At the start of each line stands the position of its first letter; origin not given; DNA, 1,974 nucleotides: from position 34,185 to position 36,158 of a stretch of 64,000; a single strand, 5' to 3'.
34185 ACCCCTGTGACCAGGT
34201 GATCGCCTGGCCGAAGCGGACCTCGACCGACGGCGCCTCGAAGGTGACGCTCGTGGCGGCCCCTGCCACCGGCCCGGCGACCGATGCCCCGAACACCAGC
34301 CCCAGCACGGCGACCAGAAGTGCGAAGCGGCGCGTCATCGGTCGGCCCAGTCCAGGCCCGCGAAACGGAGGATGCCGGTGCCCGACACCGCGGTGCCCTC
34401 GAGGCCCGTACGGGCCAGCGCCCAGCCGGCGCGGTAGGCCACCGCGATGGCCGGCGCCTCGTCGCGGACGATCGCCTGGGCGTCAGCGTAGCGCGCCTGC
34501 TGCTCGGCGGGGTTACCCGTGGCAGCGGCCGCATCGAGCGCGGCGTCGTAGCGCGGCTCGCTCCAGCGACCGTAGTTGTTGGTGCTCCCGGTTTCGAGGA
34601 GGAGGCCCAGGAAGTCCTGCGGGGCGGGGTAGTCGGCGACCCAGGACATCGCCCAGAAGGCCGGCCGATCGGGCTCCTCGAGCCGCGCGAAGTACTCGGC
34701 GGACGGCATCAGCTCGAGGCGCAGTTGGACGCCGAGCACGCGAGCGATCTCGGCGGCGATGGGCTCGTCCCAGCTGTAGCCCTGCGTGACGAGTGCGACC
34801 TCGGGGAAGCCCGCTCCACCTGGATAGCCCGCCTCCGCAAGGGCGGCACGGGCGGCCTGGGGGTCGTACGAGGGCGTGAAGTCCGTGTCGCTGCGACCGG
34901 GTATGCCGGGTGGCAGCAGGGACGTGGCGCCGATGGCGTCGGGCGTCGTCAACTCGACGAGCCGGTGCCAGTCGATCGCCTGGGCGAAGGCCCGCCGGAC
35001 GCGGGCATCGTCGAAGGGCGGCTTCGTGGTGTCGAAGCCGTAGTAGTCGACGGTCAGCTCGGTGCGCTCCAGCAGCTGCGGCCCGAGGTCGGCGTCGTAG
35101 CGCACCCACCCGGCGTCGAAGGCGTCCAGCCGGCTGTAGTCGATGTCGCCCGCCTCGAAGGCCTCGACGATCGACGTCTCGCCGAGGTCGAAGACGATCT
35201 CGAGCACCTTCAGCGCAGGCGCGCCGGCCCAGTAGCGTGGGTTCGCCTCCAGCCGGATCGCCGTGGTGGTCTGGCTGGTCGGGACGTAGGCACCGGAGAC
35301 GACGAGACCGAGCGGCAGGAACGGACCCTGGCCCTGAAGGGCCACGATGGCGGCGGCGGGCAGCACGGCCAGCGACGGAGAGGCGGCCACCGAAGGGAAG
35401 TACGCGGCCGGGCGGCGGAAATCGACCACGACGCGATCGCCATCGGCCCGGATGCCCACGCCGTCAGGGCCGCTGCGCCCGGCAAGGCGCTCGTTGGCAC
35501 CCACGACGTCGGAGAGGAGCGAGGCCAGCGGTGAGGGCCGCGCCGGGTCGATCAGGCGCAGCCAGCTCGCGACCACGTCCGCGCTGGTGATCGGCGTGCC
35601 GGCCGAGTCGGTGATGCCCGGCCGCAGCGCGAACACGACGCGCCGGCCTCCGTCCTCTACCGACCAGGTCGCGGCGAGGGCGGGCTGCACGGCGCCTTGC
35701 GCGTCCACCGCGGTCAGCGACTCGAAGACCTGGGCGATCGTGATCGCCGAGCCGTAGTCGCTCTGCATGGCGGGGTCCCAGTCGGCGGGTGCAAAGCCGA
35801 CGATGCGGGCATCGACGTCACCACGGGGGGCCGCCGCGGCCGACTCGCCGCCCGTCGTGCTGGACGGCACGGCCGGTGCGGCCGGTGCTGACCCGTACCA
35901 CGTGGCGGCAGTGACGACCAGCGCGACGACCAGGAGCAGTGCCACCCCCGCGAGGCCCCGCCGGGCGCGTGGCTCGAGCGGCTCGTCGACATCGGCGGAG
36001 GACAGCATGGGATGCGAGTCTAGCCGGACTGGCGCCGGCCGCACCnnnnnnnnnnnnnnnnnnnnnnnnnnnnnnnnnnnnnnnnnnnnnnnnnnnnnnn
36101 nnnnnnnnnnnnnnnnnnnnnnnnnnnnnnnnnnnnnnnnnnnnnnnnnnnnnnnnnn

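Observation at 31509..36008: Translationally coupled operon: anchored family-5 SBP, secreted HExxH peptidase and two DUF881 paralogues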

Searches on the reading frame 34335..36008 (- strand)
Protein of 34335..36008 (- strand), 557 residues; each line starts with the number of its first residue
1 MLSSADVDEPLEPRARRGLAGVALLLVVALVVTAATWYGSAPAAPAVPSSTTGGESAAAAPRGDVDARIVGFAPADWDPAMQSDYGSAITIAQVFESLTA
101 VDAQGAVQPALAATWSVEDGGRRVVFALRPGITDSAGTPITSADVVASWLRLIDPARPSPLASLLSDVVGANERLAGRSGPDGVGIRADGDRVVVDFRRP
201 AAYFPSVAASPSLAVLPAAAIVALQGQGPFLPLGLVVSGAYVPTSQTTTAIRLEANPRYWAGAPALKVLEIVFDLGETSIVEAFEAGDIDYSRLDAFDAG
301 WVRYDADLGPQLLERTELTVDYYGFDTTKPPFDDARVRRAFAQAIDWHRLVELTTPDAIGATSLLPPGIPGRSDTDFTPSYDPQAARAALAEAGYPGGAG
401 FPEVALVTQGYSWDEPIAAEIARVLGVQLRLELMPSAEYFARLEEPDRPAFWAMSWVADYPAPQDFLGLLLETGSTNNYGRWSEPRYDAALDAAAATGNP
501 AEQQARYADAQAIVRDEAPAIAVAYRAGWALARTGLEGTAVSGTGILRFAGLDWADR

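Call 5: search_protein_families(library=pfam, proteins=[window:34335-36008:-], max_evalue=0.01)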
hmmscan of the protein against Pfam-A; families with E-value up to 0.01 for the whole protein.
window:34335-36008:- (557 aa): 1 family
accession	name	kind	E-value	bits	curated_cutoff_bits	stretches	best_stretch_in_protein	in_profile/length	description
PF00496.27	SBP_bac_5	-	5.2e-58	197.4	32.4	1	107-477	2-367/368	Bacterial extracellular solute-binding proteins, family 5 Middle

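Call 6: search_protein_families(library=ncbifam, proteins=[window:34335-36008:-], max_evalue=0.01)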
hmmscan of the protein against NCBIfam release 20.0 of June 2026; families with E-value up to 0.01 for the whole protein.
window:34335-36008:- (557 aa): 12 families
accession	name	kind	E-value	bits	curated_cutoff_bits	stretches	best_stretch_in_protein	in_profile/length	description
NF007287.0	PRK09755.1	equivalog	2.1e-46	158.8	1098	1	74-527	43-504/535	ABC transporter substrate-binding protein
NF011684.0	PRK15104.1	equivalog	2.5e-33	115.6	947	1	91-528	66-513/543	oligopeptide ABC transporter substrate-binding protein OppA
NF011689.0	PRK15109.1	equivalog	8.9e-24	84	560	1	91-552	62-536/547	ABC transporter substrate-binding protein SapA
NF043070.1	DppA_dipep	equivalog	7.3e-22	77.6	1005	1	105-544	72-524/535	dipeptide ABC transporter periplasmic-binding protein DppA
NF045467.1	Opp4A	equivalog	6.5e-17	61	650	1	248-539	221-541/556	oligopeptide ABC transporter substrate-binding protein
TIGR02294.1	nickel_nikA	equivalog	1.1e-16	60.4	393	2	248-530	176-477/501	nickel ABC transporter substrate-binding protein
NF011942.0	PRK15413.1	equivalog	1.5e-14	53.6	594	1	75-398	39-346/512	glutathione ABC transporter substrate-binding protein GsiB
NF045468.1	Opp5A_nikA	equivalog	2.9e-14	52.4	600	2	186-396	117-319/488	nickel ABC transporter substrate-binding protein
TIGR04028.1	SBP_KPN_01854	hypoth_equivalog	1.2e-07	30.7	468.5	1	324-398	259-334/509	TIGR04028 family ABC transporter substrate-binding protein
NF047575.1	opine_bind_CntA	exception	8e-07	28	800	1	86-143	57-113/535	staphylopine-dependent metal ABC transporter substrate-binding lipoprotein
NF043077.1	MMSYN1_0169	equivalog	2e-06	26.6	650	1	193-304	268-391/896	oligopeptide ABC transporter substrate-binding protein OppA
NF010149.0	PRK13626.1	equivalog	0.0094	14.6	476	0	91-165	147-217/552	HTH-type transcriptional regulator SgrR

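Call 19: search_solved_structures(query=window:34335-36008:-, max_evalue=1e-10)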
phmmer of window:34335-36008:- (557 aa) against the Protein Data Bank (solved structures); distinct sequences matched with E-value up to 1e-10: 39.
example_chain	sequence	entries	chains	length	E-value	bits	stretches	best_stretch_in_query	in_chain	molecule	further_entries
3o9p_A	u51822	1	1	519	3.6e-36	128.4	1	68-541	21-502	Periplasmic murein peptide-binding protein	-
4toz_A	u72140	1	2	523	3.8e-36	128.3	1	69-541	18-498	Periplasmic murein peptide-binding protein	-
8upi_A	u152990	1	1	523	1e-32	117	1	75-509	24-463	Peptide ABC transporter substrate-binding protein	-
9rd1_A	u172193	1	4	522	1.2e-32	116.8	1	92-531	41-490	Periplasmic oligopeptide-binding protein OppA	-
3tcf_A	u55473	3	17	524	1.2e-32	116.8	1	92-531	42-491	Periplasmic oligopeptide-binding protein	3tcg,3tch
1b05_A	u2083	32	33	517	1.2e-32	116.7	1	92-531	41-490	PERIPLASMIC OLIGOPEPTIDE-BINDING PROTEIN | PROTEIN (OLIGO-PEPTIDE BINDING PROTEIN) | PERIPLASMIC OLIGO-PEPTIDE BINDING PROTEIN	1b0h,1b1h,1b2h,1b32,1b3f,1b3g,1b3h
8are_A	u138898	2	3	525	2.4e-32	115.7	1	73-550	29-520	Oligopeptide-binding protein OppA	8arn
3zs6_A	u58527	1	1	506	7.8e-32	114.1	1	77-522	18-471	PERIPLASMIC OLIGOPEPTIDE-BINDING PROTEIN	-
2z23_A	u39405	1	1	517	7.5e-29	104.2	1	71-528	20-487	Periplasmic oligopeptide-binding protein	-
6dqq_A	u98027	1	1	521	8.1e-28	100.8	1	71-516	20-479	Periplasmic oligopeptide-binding protein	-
6dqr_A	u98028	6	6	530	8.6e-28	100.7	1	71-516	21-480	Periplasmic oligopeptide-binding protein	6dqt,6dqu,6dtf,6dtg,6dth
4gl8_A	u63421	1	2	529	1.1e-26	97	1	69-521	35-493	Oligopeptide ABC transporter OppAIV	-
1dpp_A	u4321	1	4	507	1.3e-26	96.9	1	106-547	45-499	DIPEPTIDE BINDING PROTEIN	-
8z1y_F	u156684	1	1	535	1.5e-26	96.6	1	106-547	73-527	Dipeptide-binding protein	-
3m8u_A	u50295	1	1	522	4.1e-26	95.2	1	70-535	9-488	Heme-binding protein A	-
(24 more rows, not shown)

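Call 36: search_solved_structures(query=window:34335-36008:-, max_evalue=1e-30, show_alignments=3)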
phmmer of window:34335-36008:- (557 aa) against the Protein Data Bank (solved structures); distinct sequences matched with E-value up to 1e-30: 8.
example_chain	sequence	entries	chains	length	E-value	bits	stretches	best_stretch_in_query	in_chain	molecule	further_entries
3o9p_A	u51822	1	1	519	3.6e-36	128.4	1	68-541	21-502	Periplasmic murein peptide-binding protein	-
4toz_A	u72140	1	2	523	3.8e-36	128.3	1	69-541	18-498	Periplasmic murein peptide-binding protein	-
8upi_A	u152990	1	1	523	1e-32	117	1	75-509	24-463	Peptide ABC transporter substrate-binding protein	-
9rd1_A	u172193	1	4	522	1.2e-32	116.8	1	92-531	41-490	Periplasmic oligopeptide-binding protein OppA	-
3tcf_A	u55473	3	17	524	1.2e-32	116.8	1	92-531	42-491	Periplasmic oligopeptide-binding protein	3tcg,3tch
1b05_A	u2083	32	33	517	1.2e-32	116.7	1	92-531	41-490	PERIPLASMIC OLIGOPEPTIDE-BINDING PROTEIN | PROTEIN (OLIGO-PEPTIDE BINDING PROTEIN) | PERIPLASMIC OLIGO-PEPTIDE BINDING PROTEIN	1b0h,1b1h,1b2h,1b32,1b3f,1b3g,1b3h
8are_A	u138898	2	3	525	2.4e-32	115.7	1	73-550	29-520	Oligopeptide-binding protein OppA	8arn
3zs6_A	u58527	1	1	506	7.8e-32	114.1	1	77-522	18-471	PERIPLASMIC OLIGOPEPTIDE-BINDING PROTEIN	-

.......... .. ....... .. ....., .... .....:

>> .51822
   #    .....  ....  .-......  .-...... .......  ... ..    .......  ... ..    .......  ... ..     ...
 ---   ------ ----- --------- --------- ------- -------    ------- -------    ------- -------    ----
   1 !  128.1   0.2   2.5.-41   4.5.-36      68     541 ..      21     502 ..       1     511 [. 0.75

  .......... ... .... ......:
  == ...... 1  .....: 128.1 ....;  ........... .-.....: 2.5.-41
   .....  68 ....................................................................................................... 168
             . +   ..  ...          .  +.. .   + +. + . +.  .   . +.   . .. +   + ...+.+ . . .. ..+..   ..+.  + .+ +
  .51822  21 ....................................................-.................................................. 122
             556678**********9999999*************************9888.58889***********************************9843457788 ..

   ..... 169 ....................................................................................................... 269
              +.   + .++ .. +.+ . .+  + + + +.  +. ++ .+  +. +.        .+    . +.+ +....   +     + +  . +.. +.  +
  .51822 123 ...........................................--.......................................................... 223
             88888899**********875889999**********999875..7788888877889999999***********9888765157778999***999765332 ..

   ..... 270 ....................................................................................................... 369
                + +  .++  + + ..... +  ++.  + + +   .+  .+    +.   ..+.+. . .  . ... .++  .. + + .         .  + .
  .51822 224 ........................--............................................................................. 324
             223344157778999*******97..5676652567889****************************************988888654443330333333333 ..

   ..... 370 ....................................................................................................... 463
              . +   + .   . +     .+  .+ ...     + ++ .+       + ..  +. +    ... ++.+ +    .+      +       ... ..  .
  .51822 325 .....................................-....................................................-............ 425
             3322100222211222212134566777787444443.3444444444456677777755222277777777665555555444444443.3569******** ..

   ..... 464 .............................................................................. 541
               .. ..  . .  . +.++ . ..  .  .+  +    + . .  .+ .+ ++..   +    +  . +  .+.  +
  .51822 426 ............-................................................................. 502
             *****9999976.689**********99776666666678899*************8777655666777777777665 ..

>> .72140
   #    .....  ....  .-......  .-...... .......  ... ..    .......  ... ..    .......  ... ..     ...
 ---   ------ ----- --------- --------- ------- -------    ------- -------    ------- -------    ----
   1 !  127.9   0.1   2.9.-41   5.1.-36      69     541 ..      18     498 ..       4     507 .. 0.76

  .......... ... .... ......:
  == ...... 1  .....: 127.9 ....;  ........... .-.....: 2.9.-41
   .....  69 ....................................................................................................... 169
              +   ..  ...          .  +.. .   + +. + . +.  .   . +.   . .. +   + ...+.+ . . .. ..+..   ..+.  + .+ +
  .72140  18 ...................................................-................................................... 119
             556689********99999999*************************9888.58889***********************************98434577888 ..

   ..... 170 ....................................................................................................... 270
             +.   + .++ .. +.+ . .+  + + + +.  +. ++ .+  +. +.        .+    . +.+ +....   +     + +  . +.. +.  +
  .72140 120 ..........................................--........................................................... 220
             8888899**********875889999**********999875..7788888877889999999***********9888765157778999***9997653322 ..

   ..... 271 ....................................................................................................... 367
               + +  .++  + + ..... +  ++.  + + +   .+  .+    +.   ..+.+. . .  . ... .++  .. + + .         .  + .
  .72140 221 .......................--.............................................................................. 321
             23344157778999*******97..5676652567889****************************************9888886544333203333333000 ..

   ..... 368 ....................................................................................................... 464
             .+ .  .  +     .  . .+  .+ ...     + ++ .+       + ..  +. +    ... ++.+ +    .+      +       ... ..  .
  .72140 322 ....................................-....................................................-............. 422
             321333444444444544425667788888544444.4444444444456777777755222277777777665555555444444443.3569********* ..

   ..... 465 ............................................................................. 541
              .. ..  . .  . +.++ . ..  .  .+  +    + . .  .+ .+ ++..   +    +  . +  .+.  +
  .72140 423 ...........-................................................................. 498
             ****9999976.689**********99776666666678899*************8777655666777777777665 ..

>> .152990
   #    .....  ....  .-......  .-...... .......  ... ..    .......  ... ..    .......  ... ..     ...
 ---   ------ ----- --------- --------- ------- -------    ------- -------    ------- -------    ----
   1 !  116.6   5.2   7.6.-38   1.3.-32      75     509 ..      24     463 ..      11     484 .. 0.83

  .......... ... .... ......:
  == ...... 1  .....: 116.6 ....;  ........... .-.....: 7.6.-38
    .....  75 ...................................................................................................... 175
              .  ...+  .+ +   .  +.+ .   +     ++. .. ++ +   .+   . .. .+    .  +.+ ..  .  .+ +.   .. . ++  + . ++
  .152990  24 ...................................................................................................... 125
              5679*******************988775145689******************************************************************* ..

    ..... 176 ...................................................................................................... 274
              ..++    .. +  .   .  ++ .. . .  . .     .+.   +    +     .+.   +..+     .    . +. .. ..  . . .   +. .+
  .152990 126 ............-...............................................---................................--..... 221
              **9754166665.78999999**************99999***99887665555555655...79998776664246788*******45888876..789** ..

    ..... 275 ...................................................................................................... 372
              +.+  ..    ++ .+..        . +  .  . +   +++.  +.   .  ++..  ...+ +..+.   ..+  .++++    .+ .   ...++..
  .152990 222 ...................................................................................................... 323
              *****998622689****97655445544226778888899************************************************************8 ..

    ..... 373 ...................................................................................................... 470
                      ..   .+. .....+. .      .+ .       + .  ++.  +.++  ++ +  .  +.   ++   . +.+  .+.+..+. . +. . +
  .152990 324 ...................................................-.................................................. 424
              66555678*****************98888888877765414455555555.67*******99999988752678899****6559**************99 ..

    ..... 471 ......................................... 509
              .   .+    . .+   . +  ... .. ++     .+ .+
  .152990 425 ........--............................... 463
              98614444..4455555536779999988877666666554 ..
